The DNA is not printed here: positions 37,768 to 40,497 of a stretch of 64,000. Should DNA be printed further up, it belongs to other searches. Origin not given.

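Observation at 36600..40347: Heptaheme c-type cytochrome lipoprotein plus a dedicated periplasmic parvulin PPIase, inserted between ftsY and the conserved M16-peptidase pair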

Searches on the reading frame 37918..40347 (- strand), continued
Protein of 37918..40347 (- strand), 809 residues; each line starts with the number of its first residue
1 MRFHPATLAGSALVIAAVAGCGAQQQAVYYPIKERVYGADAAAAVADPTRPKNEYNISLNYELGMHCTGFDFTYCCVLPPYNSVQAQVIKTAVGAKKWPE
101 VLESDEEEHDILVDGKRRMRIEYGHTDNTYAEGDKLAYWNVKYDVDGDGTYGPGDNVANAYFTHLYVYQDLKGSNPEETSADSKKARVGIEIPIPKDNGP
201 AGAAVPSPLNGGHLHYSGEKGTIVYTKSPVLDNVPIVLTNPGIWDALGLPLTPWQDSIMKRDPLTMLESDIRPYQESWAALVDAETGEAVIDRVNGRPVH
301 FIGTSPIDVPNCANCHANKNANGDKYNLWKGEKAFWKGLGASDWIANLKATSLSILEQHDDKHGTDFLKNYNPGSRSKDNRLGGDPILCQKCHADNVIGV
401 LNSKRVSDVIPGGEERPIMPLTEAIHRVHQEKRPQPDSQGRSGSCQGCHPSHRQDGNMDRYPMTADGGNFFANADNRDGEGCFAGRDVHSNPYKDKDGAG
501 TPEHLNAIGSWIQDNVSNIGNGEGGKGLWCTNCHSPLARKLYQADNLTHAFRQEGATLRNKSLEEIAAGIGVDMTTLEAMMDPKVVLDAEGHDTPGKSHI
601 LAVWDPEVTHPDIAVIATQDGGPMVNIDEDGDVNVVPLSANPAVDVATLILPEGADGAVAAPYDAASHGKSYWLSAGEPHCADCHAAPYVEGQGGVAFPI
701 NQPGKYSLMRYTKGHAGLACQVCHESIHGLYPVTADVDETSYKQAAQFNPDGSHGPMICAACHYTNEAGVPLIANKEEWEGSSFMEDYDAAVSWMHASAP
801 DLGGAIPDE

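Call 93: search_protein_families(library=pfam, proteins=[L049:2396-4165:-, L049:4361-4732:+, L049:4729-7059:+, L049:7077-7847:-, L049:12767-13315:-, L049:13705-15144:-, L020:841-2370:+, L020:2389-2751:+, L020:13789-14475:-, L020:14757-15314:-], max_evalue=0.001)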
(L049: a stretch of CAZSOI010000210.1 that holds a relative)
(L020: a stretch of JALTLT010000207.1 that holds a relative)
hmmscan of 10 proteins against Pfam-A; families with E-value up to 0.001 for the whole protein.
L049:2396-4165:- (589 aa): 3 families
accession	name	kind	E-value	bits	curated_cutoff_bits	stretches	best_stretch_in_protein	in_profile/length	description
PF02518.31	HATPase_c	-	3.2e-16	60.2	26.4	1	477-585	2-108/111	Histidine kinase-, DNA gyrase B-, and HSP90-like ATPase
PF05231.19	MASE1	-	3.8e-11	43.1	29.8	1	60-336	6-299/299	MASE1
PF00512.31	HisKA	-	4.7e-07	30.2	26.9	1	367-430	4-62/66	His Kinase A (phospho-acceptor) domain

L049:4361-4732:+ (123 aa): 0 families

L049:4729-7059:+ (776 aa): 4 families
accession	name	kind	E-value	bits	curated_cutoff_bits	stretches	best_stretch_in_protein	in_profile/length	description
PF00122.25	E1-E2_ATPase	-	3.9e-45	154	28.1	1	101-274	5-179/181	E1-E2 ATPase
PF00702.32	Hydrolase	-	6.1e-21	76.1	26.4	1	292-541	1-190/191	haloacid dehalogenase-like hydrolase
PF00690.31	Cation_ATPase_N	-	4.3e-07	29.9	20.4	1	6-57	16-68/69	Cation transporter/ATPase, N-terminus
PF08282.18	Hydrolase_3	-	1.3e-06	28.8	20.9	1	527-563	208-244/255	haloacid dehalogenase-like hydrolase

L049:7077-7847:- (256 aa): 0 families

L049:12767-13315:- (182 aa): 3 families
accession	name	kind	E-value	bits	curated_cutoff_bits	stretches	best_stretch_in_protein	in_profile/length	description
PF04191.18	PEMT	-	6.5e-12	46.3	25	1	71-169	4-104/105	Phospholipid methyltransferase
PF06966.17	DUF1295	-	4.3e-06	26.8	20.4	1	75-177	128-234/235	Protein of unknown function (DUF1295)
PF01222.22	ERG4_ERG24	-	0.00066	19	27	0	101-179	345-424/432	Ergosterol biosynthesis ERG4/ERG24 family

L049:13705-15144:- (479 aa): 1 family
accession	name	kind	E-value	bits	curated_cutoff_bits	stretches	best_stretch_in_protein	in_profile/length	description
PF02321.23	OEP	-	1.8e-44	152.2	22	2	267-455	1-186/187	Outer membrane efflux protein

L020:841-2370:+ (509 aa): 3 families
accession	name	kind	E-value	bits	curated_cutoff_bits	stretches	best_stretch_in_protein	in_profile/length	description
PF02518.31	HATPase_c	-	1.1e-21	77.7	26.4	1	396-504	1-107/111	Histidine kinase-, DNA gyrase B-, and HSP90-like ATPase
PF00512.31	HisKA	-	8.4e-15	55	26.9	1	288-352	2-63/66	His Kinase A (phospho-acceptor) domain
PF00672.30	HAMP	-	1.7e-06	28.7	25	1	200-244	2-46/53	HAMP domain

L020:2389-2751:+ (120 aa): 0 families

L020:13789-14475:- (228 aa): 0 families

L020:14757-15314:- (185 aa): 0 families

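Call 97: search_protein_families(library=pfam, proteins=[L081:275-1858:+, L081:2077-4929:+, L081:4995-6071:+, L081:6071-6928:+, L081:7296-7796:+, L081:11694-12740:-, L083:4277-4717:+, L083:4809-5306:-, L083:5577-6341:-, L077:197-1093:+], max_evalue=0.001)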
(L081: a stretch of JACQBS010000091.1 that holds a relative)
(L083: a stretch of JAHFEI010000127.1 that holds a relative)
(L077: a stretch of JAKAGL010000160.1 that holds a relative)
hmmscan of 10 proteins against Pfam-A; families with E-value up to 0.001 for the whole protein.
L081:275-1858:+ (527 aa): 13 families
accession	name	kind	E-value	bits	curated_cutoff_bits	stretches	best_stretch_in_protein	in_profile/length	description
PF13247.11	Fer4_11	-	4.6e-24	84.9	26.2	1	52-144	5-99/100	4Fe-4S dicluster domain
PF03916.19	NrfD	-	2e-21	77.4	25.8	1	247-523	7-310/313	Polysulphide reductase, NrfD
PF12838.12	Fer4_7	-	5.3e-13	49.7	27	3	56-103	1-52/52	4Fe-4S dicluster domain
PF13187.11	Fer4_9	-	3.1e-12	46.8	27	2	11-73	1-51/52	4Fe-4S dicluster domain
PF12837.12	Fer4_6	-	2.7e-11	43.3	25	1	81-104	1-24/24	4Fe-4S binding domain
PF00037.32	Fer4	-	2.5e-10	40.1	21.1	1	84-105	3-24/24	4Fe-4S binding domain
PF12797.12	Fer4_2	-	2.8e-09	36.8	24.5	2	82-101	3-22/22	4Fe-4S binding domain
PF13237.11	Fer4_10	-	6.5e-09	36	25.5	1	84-136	4-53/53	4Fe-4S dicluster domain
PF12800.12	Fer4_4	-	1.2e-06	28.8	24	0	88-102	3-17/17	4Fe-4S binding domain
PF25160.1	LdpA_Fe-S-bd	-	5.3e-06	26.5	27.6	1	62-105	6-44/49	LdpA Fe-S cluster-binding domain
PF14697.11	Fer4_21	-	1.9e-05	25.1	35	0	6-76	2-59/59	4Fe-4S dicluster domain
PF12798.12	Fer4_3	-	2.1e-05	25.5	27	0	89-103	1-15/15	4Fe-4S binding domain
PF13484.11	Fer4_16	-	0.00039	21.6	30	0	88-113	1-25/66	4Fe-4S double cluster binding domain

L081:2077-4929:+ (950 aa): 3 families
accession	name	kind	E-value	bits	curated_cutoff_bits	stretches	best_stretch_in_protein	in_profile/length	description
PF00384.28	Molybdopterin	-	4.2e-19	69.2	24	1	136-529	1-322/353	Molybdopterin oxidoreductase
PF01568.27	Molydop_binding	-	1.6e-16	60.7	26.8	1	738-823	5-84/110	Molydopterin dinucleotide binding domain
PF04879.21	Molybdop_Fe4S4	-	1.7e-10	41.2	22.7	1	80-128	4-50/55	Molybdopterin oxidoreductase Fe4S4 domain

L081:4995-6071:+ (358 aa): 2 families
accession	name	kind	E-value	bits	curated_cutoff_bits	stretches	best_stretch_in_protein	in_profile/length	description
PF01925.25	TauE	-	6e-49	167.3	32.6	1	24-291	3-236/237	Sulfite exporter TauE/SafE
PF09608.15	Alph_Pro_TM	-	1.8e-10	41.5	24.5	1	301-353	175-227/227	Putative transmembrane protein (Alph_Pro_TM)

L081:6071-6928:+ (285 aa): 1 family
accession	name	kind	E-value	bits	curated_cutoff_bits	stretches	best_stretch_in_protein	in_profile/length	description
PF00582.32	Usp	-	7.8e-58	195.5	24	2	1-138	1-141/141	Universal stress protein family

L081:7296-7796:+ (166 aa): 2 families
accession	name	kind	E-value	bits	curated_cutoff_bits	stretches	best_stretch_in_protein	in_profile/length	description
PF13686.11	DrsE_2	-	1.1e-51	175.3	25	1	15-165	3-156/156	DsrE/DsrF/DrsH-like family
PF02635.20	DsrE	-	4.1e-10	40.3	22.7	1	105-158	55-108/116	DsrE/DsrF-like family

L081:11694-12740:- (348 aa): 1 family
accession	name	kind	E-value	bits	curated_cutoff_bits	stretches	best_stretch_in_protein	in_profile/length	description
PF01075.23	Glyco_transf_9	-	4.5e-47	160.9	22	1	69-321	3-245/247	Glycosyltransferase family 9 (heptosyltransferase)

L083:4277-4717:+ (146 aa): 0 families

L083:4809-5306:- (165 aa): 2 families
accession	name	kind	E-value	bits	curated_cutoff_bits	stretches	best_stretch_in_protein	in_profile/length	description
PF13686.11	DrsE_2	-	2.8e-43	148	25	1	10-163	4-155/156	DsrE/DsrF/DrsH-like family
PF02635.20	DsrE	-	4.7e-07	30.4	22.7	1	101-165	52-116/116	DsrE/DsrF-like family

L083:5577-6341:- (254 aa): 6 families
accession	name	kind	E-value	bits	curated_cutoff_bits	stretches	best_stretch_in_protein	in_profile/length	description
PF00158.32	Sigma54_activat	-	1.5e-42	145.6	20.2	1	1-103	65-167/168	Sigma-54 interaction domain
PF25601.1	AAA_lid_14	-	1.6e-28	98.8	27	1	109-181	1-73/87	AAA+ ATPase lid domain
PF14532.12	Sigma54_activ_2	-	5.5e-07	30.3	25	1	24-108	64-138/138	Sigma-54 interaction domain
PF02954.25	HTH_8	-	1.2e-05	25.4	22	1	205-245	2-42/42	Bacterial regulatory protein, Fis family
PF07724.20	AAA_2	-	9.3e-05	23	27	1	24-88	70-134/166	AAA domain (Cdc48 subfamily)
PF07728.20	AAA_5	-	0.00013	22.4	22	1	19-79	65-123/139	AAA domain (dynein-related subfamily)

L077:197-1093:+ (298 aa): 0 families

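Call 98: search_protein_families(library=ncbifam, proteins=[L081:2077-4929:+, L081:275-1858:+, L081:4995-6071:+, L082:609-1346:+, L082:1350-2549:+, L081:7296-7796:+], max_evalue=0.00001)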
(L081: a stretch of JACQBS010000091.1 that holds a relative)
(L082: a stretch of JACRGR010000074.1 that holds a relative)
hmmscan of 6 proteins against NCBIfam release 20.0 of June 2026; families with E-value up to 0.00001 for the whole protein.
L081:2077-4929:+ (950 aa): 23 families
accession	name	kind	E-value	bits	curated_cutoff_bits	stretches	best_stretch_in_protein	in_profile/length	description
NF012032.0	PRK15488.1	equivalog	1.1e-55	189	694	2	72-412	36-362/759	thiosulfate reductase PhsA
TIGR02166.1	dmsA_ynfE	subfamily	1.2e-52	179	777.7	2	78-543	44-536/794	DMSO/selenate family reductase complex A subunit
TIGR03479.1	DMSO_red_II_alp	subfamily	3.2e-51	174.4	984.75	1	57-317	40-304/913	molybdopterin-dependent oxidoreductase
TIGR01591.1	Fdh-alpha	equivalog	4.6e-48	163.8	666.25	1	82-411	1-317/672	formate dehydrogenase subunit alpha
NF041885.1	selenate_YnfE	exception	6.8e-39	133.3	1675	2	79-182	49-153/805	selenate/tellurate reductase subunit YnfE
NF041884.1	selenate_YnfF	exception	3.7e-38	131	1650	1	79-411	46-397/798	selenate/tellurate reductase subunit YnfF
NF011567.1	PRK14991.1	equivalog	2.7e-37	128.1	1750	2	116-164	136-184/1022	tetrathionate reductase subunit TtrA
NF011566.1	PRK14990.1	exception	2.1e-36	125.3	1600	1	70-525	51-537/814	dimethylsulfoxide reductase subunit A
TIGR01553.1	formate-DH-alph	equivalog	8.4e-33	113.2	814.2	1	81-321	46-305/1009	formate dehydrogenase-N subunit alpha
NF041714.1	arsenate_red_ArrA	equivalog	3e-31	108.3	1600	1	80-425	51-413/848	arsenate respiratory reductase molybdopterin-containing subunit ArrA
TIGR00509.1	bisC_fam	subfamily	9.2e-30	103.5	1017.55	2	690-824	582-717/772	molybdopterin guanine dinucleotide-containing S/N-oxide reductase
NF041783.2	mnquin_red_QrcB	equivalog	1.7e-24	86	440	1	78-369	51-326/695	menaquinone reductase molybdopterin-binding-like subunit QrcB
NF047855.1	AssmNtatRedNasC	equivalog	6.5e-24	84.2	1100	1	74-408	15-339/708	assimilatory nitrate reductase catalytic subunit NasC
NF041513.1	formate_DH_Act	exception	1.3e-23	82.8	1400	1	78-321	41-296/1067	formate dehydrogenase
NF042978.1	EthbenzDh_ebdA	equivalog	1.5e-23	82.5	2000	1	118-318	124-327/977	ethylbenzene dehydrogenase subunit alpha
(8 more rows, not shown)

L081:275-1858:+ (527 aa): 40 families (the best 25 are shown)
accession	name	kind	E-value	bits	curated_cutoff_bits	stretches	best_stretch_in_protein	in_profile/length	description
NF011569.0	PRK14993.1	equivalog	2.5e-56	190.9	416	1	3-186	44-231/244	tetrathionate reductase subunit TtrB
NF041715.1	arsenate_red_ArrB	equivalog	1.8e-48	165.1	450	2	1-107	1-107/233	arsenate respiratory reductase iron-sulfur subunit ArrB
TIGR03149.1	cyt_nit_nrfC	equivalog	4.6e-48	163.5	377.6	1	2-178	38-217/225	cytochrome c nitrite reductase Fe-S protein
NF045797.1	DsrO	equivalog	2.1e-45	155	200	1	2-177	43-234/235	sulfate reduction electron transfer complex DsrMKJOP subunit DsrO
TIGR02951.1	DMSO_dmsB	equivalog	7.4e-40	136.6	214.1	1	3-147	2-155/161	DMSO/selenate family reductase complex B subunit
TIGR03478.1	DMSO_red_II_bet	subfamily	2.5e-34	118.7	480.7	1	36-178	110-254/321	DMSO reductase family type II enzyme, iron-sulfur subunit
NF038355.1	FDH3_beta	equivalog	8e-30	104.2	240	1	4-103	4-100/180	formate dehydrogenase FDH3 subunit beta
NF042979.1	EthbenzDh_ebdB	equivalog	1.8e-28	99.5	740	1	36-178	132-276/354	ethylbenzene dehydrogenase subunit beta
TIGR01582.1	FDH-beta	equivalog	2.3e-26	92.6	334.7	1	55-149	91-186/283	formate dehydrogenase subunit beta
NF008134.0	PRK10882.1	equivalog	2.9e-25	89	263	1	51-161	107-224/329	hydrogenase 2 operon protein HybA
NF041782.1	mnquin_red_QrcC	equivalog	7.7e-23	81.4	400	1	3-106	1-118/239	menaquinone reductase iron-sulfur cluster-binding subunit QrcC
NF009408.0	PRK12769.1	equivalog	4.1e-22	78.1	1003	1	2-141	2-143/659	formate-dependent uric acid utilization protein AegA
NF045715.1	sulf_resp_HmcB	equivalog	3.5e-21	75.6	420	1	3-147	37-200/307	sulfate respiration complex iron-sulfur protein HmcB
NF009451.0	PRK12809.1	equivalog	6.1e-21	74.4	1154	1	4-142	4-136/639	formate-dependent uric acid utilization protein YgfT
NF007658.0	PRK10330.1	equivalog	3.2e-19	69.1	260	1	1-146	1-158/181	electron transport protein HydN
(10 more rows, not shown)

L081:4995-6071:+ (358 aa): 2 families
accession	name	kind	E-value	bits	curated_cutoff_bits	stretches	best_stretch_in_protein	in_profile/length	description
NF040961.1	MamO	equivalog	1.9e-08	33.1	800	1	112-292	457-647/648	magnetosome protein MamO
TIGR02186.1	alph_Pro_TM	hypoth_equivalog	1.3e-06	27.8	255.25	1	301-353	208-260/261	TIGR02186 family protein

L082:609-1346:+ (245 aa): 23 families
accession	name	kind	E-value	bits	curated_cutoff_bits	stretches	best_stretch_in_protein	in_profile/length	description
NF045797.1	DsrO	equivalog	2.5e-89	298.7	200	1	4-243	3-234/235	sulfate reduction electron transfer complex DsrMKJOP subunit DsrO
NF011569.0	PRK14993.1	equivalog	4.9e-48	163.7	416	1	6-245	5-224/244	tetrathionate reductase subunit TtrB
NF041715.1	arsenate_red_ArrB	equivalog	3.1e-41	141.4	450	2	45-156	2-107/233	arsenate respiratory reductase iron-sulfur subunit ArrB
NF041782.1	mnquin_red_QrcC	equivalog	1.9e-40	139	400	1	46-242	1-224/239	menaquinone reductase iron-sulfur cluster-binding subunit QrcC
TIGR03149.1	cyt_nit_nrfC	equivalog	1e-39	136.2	377.6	1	27-241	27-214/225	cytochrome c nitrite reductase Fe-S protein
NF008134.0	PRK10882.1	equivalog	6.2e-29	101.1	263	1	106-223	113-220/329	hydrogenase 2 operon protein HybA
TIGR02951.1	DMSO_dmsB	equivalog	1.6e-28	99.8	214.1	1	46-212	2-154/161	DMSO/selenate family reductase complex B subunit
NF045715.1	sulf_resp_HmcB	equivalog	1.5e-27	96.5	420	1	6-215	2-202/307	sulfate respiration complex iron-sulfur protein HmcB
NF038355.1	FDH3_beta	equivalog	2e-26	93.1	240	1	48-200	5-156/180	formate dehydrogenase FDH3 subunit beta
TIGR03478.1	DMSO_red_II_bet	subfamily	7.3e-23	81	480.7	1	102-242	127-252/321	DMSO reductase family type II enzyme, iron-sulfur subunit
NF042979.1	EthbenzDh_ebdB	equivalog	2.9e-18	65.8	740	1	104-242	151-274/354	ethylbenzene dehydrogenase subunit beta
NF009408.0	PRK12769.1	equivalog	1e-17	63.5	1003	1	49-201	6-140/659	formate-dependent uric acid utilization protein AegA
NF007658.0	PRK10330.1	equivalog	3.1e-17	62.6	260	1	48-201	5-150/181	electron transport protein HydN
TIGR01660.1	narH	equivalog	1.9e-16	59.6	524.05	1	95-199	172-263/492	nitrate reductase subunit beta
TIGR01582.1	FDH-beta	equivalog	7.7e-14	51.5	334.7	1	106-214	93-185/283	formate dehydrogenase subunit beta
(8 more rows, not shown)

L082:1350-2549:+ (399 aa): 3 families
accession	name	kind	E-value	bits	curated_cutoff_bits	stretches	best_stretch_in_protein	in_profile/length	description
NF045798.1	DsrP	equivalog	1.9e-28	99.9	350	1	12-260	8-246/346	sulfate reduction electron transfer complex DsrMKJOP subunit DsrP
TIGR03148.1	cyt_nit_nrfD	equivalog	3.3e-16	59.5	347.6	2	157-332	139-313/316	cytochrome c nitrite reductase subunit NrfD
NF041784.1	mnquin_red_QrcD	equivalog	1.6e-13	50.8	570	1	16-338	18-364/408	menaquinone reductase integral membrane subunit QrcD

L081:7296-7796:+ (166 aa): 1 family
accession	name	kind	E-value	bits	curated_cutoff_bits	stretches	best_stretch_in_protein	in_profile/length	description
NF047629.1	SulfCarrDsrE2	equivalog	4.6e-55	186.1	210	1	14-166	3-159/159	sulfur carrier protein DsrE2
